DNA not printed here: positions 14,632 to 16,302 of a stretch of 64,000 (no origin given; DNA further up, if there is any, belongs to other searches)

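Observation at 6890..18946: Six-member family of short YD/RHS-repeat lipoproteins with a (Y/F)EYTY(Y/F/E) C-terminal signature and no Rhs core or toxin tip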

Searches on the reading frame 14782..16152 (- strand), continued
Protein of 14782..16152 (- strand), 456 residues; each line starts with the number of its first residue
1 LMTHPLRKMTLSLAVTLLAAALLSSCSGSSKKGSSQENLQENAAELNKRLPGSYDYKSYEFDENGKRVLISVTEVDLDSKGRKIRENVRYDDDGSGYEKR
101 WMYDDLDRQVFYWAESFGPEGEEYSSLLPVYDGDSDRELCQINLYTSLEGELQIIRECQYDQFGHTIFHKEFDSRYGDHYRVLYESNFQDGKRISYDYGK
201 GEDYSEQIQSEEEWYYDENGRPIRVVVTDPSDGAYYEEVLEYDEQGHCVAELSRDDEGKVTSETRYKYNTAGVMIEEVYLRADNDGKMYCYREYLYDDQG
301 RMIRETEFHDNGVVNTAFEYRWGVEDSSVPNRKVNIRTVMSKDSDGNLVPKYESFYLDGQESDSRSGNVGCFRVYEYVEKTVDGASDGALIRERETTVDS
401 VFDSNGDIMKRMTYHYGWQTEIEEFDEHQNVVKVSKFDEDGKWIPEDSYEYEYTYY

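Call 36: find_encoding_contigs(protein=P0033, flank=10000, max_places=3)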
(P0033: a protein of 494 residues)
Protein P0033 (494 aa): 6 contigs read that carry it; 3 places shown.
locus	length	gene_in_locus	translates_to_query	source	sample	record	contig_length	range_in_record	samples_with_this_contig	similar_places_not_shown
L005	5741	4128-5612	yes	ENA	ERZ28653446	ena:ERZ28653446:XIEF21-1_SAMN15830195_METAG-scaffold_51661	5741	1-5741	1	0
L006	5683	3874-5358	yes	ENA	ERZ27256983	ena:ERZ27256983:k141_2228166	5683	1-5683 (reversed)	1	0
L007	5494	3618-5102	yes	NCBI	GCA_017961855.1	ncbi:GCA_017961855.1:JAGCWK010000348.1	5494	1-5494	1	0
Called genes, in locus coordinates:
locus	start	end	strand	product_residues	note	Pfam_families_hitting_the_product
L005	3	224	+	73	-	?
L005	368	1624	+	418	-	PF18980:DUF5716_C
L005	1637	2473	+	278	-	-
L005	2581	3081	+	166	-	PF01966:HD (weak)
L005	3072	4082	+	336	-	PF06541:ABC_trans_CmpB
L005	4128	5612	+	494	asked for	PF05593:RHS_repeat (faint)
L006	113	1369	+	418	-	PF18980:DUF5716_C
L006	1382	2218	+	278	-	-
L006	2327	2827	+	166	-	PF01966:HD (weak)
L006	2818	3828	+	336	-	PF06541:ABC_trans_CmpB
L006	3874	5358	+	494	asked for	PF05593:RHS_repeat (faint)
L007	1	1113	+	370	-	PF18980:DUF5716_C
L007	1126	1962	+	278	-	-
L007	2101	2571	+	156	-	PF01966:HD (weak)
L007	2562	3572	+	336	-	PF06541:ABC_trans_CmpB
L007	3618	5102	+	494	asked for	PF05593:RHS_repeat (faint)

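Call 37: find_encoding_contigs(protein=P0034, flank=10000, max_places=3)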
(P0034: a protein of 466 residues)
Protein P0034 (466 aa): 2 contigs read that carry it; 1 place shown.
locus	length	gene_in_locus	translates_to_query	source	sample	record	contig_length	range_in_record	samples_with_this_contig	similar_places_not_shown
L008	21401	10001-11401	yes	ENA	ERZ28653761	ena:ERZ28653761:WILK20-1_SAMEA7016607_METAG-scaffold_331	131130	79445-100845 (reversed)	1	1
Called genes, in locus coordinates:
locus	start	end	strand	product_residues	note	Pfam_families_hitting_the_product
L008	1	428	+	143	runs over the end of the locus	PF05198:IF3_N, PF00707:IF3_C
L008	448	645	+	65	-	PF01632:Ribosomal_L35p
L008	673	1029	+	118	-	PF00453:Ribosomal_L20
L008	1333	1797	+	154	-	-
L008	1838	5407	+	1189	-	PF18984:DUF5717_N, PF18983:DUF5717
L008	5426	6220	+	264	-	PF01027:Bax1-I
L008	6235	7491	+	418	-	PF18980:DUF5716_C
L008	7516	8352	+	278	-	-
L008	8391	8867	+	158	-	PF01966:HD (weak)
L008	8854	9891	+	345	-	PF06541:ABC_trans_CmpB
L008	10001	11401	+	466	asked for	-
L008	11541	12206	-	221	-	PF03703:bPH_2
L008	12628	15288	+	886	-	PF00133:tRNA-synt_1, PF09334:tRNA-synt_1g, PF13603:tRNA-synt_1_2, PF09334:tRNA-synt_1g, PF08264:Anticodon_1, PF10458:Val_tRNA-synt_C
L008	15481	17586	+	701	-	-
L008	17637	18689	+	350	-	PF12849:PBP_like_2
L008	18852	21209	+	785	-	PF00059:Lectin_C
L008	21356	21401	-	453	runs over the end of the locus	PF01336:tRNA_anti-codon, PF00152:tRNA-synt_2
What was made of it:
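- L005-L007 show the same run from DUF5716_C to the family gene and then end (calls 36, 37). The syntenic position is conserved (calls 36, 37).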

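Call 38: find_encoding_contigs(protein=P0036, flank=8000, max_places=2)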
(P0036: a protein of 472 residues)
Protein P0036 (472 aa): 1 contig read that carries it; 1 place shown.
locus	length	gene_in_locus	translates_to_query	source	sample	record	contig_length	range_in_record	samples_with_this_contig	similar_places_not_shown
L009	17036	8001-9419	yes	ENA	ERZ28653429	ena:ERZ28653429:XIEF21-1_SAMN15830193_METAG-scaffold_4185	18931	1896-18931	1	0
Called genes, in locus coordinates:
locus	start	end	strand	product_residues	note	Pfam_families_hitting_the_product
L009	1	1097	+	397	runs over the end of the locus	PF12725:DUF3810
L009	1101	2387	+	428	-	-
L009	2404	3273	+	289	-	PF00398:RrnaAD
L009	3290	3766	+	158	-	PF13240:Zn_Ribbon_1 (weak)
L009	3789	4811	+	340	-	PF04055:Radical_SAM, PF13186:SPASM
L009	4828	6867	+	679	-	-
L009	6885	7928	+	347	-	PF12849:PBP_like_2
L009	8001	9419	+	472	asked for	-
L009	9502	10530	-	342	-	PF02653:BPD_transp_2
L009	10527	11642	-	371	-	PF02653:BPD_transp_2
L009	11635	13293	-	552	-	PF00005:ABC_tran, PF13304:AAA_21 (faint), PF00005:ABC_tran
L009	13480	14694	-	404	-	PF02608:Bmp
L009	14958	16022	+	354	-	-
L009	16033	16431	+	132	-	-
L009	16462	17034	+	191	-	?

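Call 39: find_encoding_contigs(protein=P0045, flank=8000, max_places=2)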
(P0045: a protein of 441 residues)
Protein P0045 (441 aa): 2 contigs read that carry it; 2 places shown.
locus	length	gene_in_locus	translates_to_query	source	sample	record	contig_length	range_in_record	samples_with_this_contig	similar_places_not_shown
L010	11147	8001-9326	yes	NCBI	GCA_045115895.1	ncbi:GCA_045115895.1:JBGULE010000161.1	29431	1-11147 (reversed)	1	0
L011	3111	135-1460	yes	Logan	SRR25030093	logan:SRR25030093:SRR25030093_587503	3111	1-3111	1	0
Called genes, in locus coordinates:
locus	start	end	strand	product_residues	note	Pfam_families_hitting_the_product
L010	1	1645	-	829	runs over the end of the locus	PF13287:Fn3_assoc, PF13290:CHB_HEX_C_1 (weak), PF08757:CotH, PF00932:LTD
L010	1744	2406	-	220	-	PF16316:DUF4956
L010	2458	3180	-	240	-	PF09359:VTC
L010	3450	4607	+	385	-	-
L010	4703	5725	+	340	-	PF02729:OTCace_N, PF00185:OTCace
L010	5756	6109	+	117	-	PF19642:DUF6145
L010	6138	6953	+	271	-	PF03309:Pan_kinase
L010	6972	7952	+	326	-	PF01207:Dus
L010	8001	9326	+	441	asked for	-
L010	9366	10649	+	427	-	-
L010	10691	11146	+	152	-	?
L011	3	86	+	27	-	?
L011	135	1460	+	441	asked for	-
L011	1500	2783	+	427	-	-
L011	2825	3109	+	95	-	?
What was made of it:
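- L009 sits next to a PBP_like_2 gene, and L010 follows a Dus gene (calls 38, 39).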

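Call 40: find_encoding_contigs(protein=P0117, flank=8000, max_places=2)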
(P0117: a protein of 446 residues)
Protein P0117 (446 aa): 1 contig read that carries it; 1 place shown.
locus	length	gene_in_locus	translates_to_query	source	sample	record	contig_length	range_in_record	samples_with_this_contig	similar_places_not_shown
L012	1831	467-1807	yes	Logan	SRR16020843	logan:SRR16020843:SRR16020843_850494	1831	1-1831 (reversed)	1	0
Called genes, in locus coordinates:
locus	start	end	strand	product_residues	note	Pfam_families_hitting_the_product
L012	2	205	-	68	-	?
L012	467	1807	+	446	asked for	-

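Call 47: search_solved_structures(query=A3, max_evalue=1, show_alignments=2)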
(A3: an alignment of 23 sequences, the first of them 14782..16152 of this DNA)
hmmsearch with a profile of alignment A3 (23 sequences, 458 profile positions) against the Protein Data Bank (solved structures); distinct sequences matched with E-value up to 1: 23.
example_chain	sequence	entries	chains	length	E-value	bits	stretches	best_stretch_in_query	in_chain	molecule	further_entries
7q97_A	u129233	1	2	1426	3.1e-15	59.1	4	181-266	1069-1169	Rhs family protein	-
8cp6_B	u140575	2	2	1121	9e-11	44.4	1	154-338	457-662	Toxin protein Tse5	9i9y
7pq5_L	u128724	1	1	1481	1.2e-08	37.4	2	128-272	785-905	Tre23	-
6fay_A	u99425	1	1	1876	8e-08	34.7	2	65-288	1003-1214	Odz3 protein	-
8r54_A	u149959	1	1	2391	2.1e-07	33.3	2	65-288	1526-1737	Teneurin-3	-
8r50_B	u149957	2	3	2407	3.5e-07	32.6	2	65-288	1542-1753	Teneurin-3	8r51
9igs_A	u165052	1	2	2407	3.5e-07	32.6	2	65-288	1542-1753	Isoform A1B1 of Teneurin-3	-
7bam_A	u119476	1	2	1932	6e-07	31.8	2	64-288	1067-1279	Teneurin-4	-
7ban_A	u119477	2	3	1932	6e-07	31.8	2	64-288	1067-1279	Teneurin-4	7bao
9ifo_A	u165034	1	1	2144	9e-07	31.2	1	149-298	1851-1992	Teneurin-Like Protein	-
9pt5_A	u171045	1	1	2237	1.1e-06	31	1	149-298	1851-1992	Teneurin-like protein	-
6ske_A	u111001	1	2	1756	1e-05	27.8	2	66-287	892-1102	Teneurin-2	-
6vhh_A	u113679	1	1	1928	1.3e-05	27.4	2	66-321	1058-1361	Teneurin-2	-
6cmx_A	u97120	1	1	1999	1.6e-05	27.1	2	66-321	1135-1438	Teneurin-2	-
6ska_A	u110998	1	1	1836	2.3e-05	26.6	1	66-287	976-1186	Teneurin-2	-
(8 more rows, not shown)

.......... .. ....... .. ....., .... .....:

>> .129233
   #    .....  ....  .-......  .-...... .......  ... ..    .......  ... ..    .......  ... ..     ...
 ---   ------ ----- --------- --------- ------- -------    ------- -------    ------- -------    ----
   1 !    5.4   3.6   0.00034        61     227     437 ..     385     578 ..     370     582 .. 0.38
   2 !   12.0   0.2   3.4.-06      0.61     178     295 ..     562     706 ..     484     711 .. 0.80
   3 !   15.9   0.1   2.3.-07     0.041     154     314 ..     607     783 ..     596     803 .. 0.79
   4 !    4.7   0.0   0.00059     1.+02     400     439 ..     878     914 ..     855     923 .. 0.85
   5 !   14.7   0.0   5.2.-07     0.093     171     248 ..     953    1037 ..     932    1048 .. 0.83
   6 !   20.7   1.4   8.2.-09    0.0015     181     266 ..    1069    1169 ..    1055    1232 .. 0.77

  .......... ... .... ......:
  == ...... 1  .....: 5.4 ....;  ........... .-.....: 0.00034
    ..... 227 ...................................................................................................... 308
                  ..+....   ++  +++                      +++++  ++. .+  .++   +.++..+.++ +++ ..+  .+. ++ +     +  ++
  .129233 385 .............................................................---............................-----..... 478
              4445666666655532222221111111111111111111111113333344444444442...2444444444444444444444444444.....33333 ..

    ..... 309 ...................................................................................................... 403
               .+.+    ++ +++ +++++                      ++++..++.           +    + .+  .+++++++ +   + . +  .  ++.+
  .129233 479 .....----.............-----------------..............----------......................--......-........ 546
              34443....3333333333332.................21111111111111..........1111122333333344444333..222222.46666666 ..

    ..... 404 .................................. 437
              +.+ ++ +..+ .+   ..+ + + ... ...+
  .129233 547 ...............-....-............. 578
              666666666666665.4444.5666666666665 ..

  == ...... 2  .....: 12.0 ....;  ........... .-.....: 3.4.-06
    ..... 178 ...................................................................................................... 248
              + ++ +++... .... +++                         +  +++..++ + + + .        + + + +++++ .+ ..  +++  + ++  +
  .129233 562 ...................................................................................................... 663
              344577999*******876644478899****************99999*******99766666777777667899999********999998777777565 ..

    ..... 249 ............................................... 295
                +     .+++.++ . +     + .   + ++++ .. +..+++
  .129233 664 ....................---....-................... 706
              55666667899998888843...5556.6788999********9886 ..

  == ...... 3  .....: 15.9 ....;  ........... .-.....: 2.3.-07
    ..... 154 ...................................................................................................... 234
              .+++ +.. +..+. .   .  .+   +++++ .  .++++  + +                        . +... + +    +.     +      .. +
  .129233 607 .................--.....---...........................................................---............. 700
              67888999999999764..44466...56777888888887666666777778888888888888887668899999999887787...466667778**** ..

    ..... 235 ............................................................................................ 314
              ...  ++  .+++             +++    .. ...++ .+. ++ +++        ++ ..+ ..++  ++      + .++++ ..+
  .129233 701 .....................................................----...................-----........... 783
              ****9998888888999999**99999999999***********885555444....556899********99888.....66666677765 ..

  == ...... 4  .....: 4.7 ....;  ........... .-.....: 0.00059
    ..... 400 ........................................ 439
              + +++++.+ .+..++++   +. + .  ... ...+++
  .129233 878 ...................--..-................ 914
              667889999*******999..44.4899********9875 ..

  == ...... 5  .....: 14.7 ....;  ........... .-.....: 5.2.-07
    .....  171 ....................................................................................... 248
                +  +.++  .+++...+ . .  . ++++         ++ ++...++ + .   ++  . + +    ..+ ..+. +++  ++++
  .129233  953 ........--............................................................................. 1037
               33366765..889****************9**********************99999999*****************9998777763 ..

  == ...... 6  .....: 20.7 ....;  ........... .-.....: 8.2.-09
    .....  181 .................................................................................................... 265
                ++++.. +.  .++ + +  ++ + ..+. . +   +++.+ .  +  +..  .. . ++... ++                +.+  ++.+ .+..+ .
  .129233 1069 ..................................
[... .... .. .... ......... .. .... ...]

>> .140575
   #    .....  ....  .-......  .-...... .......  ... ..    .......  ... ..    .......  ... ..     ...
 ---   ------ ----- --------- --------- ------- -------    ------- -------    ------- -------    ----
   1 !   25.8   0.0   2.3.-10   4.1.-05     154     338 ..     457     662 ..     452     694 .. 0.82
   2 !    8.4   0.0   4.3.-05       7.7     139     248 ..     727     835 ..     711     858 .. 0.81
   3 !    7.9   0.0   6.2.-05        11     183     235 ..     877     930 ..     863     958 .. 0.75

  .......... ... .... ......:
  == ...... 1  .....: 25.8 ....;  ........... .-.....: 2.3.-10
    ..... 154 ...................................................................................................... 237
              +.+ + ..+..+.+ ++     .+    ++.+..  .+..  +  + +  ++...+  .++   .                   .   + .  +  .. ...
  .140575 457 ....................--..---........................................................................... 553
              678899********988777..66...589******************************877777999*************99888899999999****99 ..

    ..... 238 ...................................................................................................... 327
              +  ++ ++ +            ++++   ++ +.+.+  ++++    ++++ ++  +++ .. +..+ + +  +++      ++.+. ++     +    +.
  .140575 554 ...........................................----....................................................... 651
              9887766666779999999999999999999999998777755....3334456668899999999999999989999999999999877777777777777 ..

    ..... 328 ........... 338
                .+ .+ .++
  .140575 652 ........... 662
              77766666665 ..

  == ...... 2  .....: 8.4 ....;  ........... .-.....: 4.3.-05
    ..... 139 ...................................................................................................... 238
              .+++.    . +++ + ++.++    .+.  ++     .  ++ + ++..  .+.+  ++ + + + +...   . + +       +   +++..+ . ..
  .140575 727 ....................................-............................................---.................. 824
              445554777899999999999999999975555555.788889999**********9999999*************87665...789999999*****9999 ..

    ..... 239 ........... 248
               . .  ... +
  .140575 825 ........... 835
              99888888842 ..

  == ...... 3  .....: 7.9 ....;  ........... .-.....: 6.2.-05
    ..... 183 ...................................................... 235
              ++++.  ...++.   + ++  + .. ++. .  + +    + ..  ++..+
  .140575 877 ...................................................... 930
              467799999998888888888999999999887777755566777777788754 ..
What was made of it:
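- The family profile hits solved Rhs chains: 7q97 at 3.1e-15, Tse5 at 9e-11, Tre23 at 1.2e-8 and teneurins at about 1e-7 (call 47). Sequence profiles point to Rhs and teneurin, at E down to 3e-15 (call 47).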

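Call 58: search_protein_families(library=padloc, proteins=[window:14782-16152:-], max_evalue=0.01)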
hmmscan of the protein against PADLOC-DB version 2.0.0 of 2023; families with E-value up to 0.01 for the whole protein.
window:14782-16152:- (456 aa): 0 families

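Call 78: search_protein_families(library=pfam, proteins=[P0009, P0012, P0033, P0034, P0041], max_evalue=0.01)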
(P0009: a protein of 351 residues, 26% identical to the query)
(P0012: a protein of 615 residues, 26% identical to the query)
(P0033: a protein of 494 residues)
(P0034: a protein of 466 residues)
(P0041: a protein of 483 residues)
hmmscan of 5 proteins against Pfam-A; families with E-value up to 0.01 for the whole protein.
P0009 (351 aa): 3 families
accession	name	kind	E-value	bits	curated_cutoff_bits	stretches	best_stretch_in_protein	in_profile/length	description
PF05593.20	RHS_repeat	-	1.5e-18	67.1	22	4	217-250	1-33/38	RHS Repeat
PF16475.10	DUF5052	-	0.001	19.1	29.4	0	244-292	28-76/199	Domain of unknown function (DUF5052)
PF12930.12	DUF3836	-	0.0078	16.5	25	0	88-149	29-79/127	Family of unknown function (DUF3836)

P0012 (615 aa): 1 family
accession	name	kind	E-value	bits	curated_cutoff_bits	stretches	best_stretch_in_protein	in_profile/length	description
PF05593.20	RHS_repeat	-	6e-16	58.8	22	1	551-586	1-30/38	RHS Repeat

P0033 (494 aa): 1 family
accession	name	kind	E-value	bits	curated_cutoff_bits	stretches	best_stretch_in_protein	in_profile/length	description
PF05593.20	RHS_repeat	-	1.5e-05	25.7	22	0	440-472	1-31/38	RHS Repeat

P0034 (466 aa): 1 family
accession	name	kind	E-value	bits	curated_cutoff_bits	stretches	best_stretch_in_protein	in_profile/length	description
PF05593.20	RHS_repeat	-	0.00011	22.9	22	0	438-461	1-22/38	RHS Repeat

P0041 (483 aa): 1 family
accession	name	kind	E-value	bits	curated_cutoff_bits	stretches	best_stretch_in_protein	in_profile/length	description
PF05593.20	RHS_repeat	-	4.2e-05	24.3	22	0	435-464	1-30/38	RHS Repeat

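Call 82: search_protein_families(library=phrogs, proteins=[window:14782-16152:-], max_evalue=0.001)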
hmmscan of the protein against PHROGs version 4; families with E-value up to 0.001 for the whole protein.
window:14782-16152:- (456 aa): 0 families

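Call 83: fold_search(model_id=the predicted structure, library=viral)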
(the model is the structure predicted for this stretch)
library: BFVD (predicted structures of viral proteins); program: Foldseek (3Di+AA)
matches with E <= 10: 1029; with E <= 0.001: 62
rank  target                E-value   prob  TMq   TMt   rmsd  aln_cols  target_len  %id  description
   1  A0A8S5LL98            1.8e-12  1.00  0.43  0.47  10.3       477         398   14  Prokaryotic membrane lipoprotein lipid attachment site [Siphoviridae sp. ctvod4]
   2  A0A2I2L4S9            1.6e-09  1.00  0.16  0.16  30.0       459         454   16  MORN-repeat protein [Orpheovirus IHUMI-LCC2]
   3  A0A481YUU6            1.7e-09  1.00  0.12  0.10  45.3       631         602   10  MORN repeat protein [Marseillevirus LCMAC102]
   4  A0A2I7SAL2            2.2e-08  1.00  0.16  0.19  31.0       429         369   12  (no name in the UniProt tables at hand)
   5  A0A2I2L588            2.5e-08  1.00  0.20  0.24  31.2       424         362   11  MORN-repeat protein [Orpheovirus IHUMI-LCC2]
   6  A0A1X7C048            3.2e-08  1.00  0.16  0.17  20.9       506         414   12  (no name in the UniProt tables at hand)
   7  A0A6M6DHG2            1.4e-07  1.00  0.17  0.22  27.8       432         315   13  (no name in the UniProt tables at hand)
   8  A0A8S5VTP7            1.5e-07  1.00  0.16  0.13  23.8       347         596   12  Anastral spindle 2 [Ackermannviridae sp.]
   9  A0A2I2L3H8            1.6e-07  1.00  0.19  0.18  33.3       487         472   12  MORN-repeat protein [Orpheovirus IHUMI-LCC2]
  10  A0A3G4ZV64            1.7e-07  1.00  0.14  0.15  25.8       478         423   10  MORN-repeat protein [Edafosvirus sp.]
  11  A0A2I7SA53            3.4e-07  1.00  0.14  0.16  28.4       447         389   12  (no name in the UniProt tables at hand)
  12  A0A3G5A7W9            5.4e-07  1.00  0.15  0.14  26.0       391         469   11  MORN repeat-containing protein [Hyperionvirus sp.]
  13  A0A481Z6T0            7.8e-07  1.00  0.17  0.20  30.1       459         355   12  Antitoxin [Pithovirus LCPAC302]
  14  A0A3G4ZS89            1.0e-06  1.00  0.17  0.22  27.8       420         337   12  Pentapeptide repeat-containing protein [Edafosvirus sp.]
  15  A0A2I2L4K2            1.1e-06  1.00  0.12  0.14  18.7       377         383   12  MORN-repeat protein (Fragment) [Orpheovirus IHUMI-LCC2]
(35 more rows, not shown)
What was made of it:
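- The best global fold match (TM 0.43-0.47) is a 398-aa lipoprotein from a Siphoviridae virome contig (call 83). In the viral structure library most hits after the first are MORN-repeat proteins, at E 1e-9 to 1e-4 (call 83). TM-scores to the MORN proteins are as low as those to Rhs (0.12-0.20, call 83).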

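Call 84: search_dna_similar(query=window:14782-16152:-, collection=phages, mode=protein, max_evalue=0.001, max_rows=15)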
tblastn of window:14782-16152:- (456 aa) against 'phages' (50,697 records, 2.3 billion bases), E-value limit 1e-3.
No match.
